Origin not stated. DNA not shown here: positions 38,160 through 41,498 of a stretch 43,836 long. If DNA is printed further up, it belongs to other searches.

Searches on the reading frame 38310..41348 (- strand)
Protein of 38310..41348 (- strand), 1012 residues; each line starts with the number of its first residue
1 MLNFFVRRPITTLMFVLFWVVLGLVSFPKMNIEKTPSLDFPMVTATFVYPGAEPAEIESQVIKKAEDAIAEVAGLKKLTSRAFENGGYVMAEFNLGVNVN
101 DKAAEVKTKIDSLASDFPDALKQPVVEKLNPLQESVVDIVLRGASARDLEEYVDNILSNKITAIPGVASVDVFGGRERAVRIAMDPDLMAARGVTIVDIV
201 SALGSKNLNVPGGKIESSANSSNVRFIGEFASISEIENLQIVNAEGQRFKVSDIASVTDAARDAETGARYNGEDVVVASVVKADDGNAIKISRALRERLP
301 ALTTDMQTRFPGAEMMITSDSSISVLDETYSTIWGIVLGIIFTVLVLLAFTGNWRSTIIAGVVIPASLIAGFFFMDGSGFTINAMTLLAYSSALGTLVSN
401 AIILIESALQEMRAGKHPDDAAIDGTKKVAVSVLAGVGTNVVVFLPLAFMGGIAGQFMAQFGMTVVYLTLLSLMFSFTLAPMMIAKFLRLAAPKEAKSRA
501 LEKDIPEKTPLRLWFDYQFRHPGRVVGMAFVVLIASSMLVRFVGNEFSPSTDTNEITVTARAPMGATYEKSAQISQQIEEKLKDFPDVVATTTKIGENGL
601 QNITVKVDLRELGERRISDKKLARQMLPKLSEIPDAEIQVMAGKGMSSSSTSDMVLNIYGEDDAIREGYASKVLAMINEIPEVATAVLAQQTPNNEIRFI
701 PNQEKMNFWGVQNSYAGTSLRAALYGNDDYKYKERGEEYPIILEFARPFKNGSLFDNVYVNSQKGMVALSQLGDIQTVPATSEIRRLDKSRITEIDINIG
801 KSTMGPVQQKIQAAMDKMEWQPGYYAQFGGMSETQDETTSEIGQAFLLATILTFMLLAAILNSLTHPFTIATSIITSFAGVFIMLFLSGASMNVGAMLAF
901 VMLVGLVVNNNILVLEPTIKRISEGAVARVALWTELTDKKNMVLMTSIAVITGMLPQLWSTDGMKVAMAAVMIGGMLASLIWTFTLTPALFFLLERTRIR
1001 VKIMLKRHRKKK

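Call 16: search_protein_families(library=pfam, proteins=[window:38310-41348:-], max_evalue=0.01)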
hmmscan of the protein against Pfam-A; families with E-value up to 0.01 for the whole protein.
window:38310-41348:- (1012 aa): 2 families
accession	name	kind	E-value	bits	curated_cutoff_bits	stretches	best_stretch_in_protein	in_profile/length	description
PF00873.25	ACR_tran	-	3.9e-179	598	28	1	1-994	1-1020/1021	AcrB/AcrD/AcrF family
PF03176.21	MMPL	-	2.2e-07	30.6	20.5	1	810-998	109-306/333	MMPL family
